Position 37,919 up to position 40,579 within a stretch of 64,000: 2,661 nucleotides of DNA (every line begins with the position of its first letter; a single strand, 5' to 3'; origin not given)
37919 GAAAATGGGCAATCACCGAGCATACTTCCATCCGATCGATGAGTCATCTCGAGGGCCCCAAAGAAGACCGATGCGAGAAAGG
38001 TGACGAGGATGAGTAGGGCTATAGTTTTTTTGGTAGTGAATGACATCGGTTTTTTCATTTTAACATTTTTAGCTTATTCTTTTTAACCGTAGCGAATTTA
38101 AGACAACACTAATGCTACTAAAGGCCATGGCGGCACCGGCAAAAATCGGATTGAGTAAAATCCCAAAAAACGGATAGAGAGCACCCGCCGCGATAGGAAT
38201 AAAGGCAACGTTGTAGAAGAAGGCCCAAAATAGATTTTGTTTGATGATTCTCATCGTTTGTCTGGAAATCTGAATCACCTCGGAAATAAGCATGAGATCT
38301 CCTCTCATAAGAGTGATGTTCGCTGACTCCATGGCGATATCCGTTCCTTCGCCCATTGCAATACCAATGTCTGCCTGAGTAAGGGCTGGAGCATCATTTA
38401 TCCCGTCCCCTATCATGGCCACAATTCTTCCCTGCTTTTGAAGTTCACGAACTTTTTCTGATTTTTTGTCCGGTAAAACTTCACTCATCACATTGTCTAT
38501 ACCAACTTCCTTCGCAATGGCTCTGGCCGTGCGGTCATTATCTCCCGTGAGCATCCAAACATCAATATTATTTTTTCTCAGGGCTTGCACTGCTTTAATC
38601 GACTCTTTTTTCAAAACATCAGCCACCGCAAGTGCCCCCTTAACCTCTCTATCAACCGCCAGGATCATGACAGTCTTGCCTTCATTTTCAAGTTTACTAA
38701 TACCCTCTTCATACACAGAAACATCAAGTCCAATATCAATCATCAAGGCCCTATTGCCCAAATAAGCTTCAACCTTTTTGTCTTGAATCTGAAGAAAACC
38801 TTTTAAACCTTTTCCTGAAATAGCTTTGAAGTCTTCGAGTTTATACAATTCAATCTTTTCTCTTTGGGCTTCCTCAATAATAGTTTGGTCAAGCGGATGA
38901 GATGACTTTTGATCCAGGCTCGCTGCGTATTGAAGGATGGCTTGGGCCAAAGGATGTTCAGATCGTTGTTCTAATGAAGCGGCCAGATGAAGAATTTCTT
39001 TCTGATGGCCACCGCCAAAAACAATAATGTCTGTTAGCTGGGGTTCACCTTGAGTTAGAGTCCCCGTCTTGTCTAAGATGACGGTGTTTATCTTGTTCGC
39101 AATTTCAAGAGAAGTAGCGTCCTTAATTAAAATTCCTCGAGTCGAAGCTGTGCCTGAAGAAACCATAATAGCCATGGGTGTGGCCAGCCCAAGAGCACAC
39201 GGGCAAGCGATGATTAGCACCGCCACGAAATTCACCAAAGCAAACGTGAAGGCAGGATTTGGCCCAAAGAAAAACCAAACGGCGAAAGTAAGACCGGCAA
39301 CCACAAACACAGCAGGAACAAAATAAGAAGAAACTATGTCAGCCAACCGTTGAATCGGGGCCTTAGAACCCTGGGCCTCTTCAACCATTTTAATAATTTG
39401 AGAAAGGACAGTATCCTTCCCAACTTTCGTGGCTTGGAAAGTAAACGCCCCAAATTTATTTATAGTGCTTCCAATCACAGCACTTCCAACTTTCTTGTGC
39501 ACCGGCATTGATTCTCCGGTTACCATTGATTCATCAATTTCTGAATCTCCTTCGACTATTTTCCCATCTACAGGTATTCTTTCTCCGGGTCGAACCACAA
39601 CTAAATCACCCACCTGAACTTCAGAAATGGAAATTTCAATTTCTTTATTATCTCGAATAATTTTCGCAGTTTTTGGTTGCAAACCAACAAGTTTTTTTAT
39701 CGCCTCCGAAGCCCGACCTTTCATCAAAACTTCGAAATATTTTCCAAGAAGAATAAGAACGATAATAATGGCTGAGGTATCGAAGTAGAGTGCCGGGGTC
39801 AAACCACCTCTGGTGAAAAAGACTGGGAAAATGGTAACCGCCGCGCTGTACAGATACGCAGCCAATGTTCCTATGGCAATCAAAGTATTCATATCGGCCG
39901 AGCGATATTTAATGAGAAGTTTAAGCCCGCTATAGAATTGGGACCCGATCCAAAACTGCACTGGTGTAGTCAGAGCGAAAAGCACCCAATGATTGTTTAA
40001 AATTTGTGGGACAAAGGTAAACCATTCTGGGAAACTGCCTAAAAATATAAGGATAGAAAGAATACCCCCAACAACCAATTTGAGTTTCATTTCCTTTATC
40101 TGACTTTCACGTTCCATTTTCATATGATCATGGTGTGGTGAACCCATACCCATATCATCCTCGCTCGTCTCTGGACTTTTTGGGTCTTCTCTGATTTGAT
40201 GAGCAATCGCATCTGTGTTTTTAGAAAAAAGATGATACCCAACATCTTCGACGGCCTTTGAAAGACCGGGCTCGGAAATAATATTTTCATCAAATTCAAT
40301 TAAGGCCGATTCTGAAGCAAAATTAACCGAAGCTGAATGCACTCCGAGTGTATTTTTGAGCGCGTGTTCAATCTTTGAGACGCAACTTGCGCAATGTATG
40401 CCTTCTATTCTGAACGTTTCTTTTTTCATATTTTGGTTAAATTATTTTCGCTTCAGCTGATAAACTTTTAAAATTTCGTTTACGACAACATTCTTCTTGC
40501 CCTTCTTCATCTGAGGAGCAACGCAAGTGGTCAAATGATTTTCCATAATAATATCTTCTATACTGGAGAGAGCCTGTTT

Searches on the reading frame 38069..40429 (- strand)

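Call 51: search_protein_families(library=pfam, proteins=[window:38069-40429:-], max_evalue=0.00001)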
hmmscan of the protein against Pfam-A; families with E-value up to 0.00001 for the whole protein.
window:38069-40429:- (786 aa): 4 families
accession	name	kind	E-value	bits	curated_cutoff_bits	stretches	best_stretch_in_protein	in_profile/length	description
PF00122.25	E1-E2_ATPase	-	1.5e-60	204.2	28.1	1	250-429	2-179/181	E1-E2 ATPase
PF00702.32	Hydrolase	-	2.1e-33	116.8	26.4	1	447-687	1-191/191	haloacid dehalogenase-like hydrolase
PF00403.32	HMA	-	5.7e-15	55.9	24.8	1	5-66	1-62/62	Heavy-metal-associated domain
PF08282.18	Hydrolase_3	-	1.2e-07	32.1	20.9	0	669-705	205-241/255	haloacid dehalogenase-like hydrolase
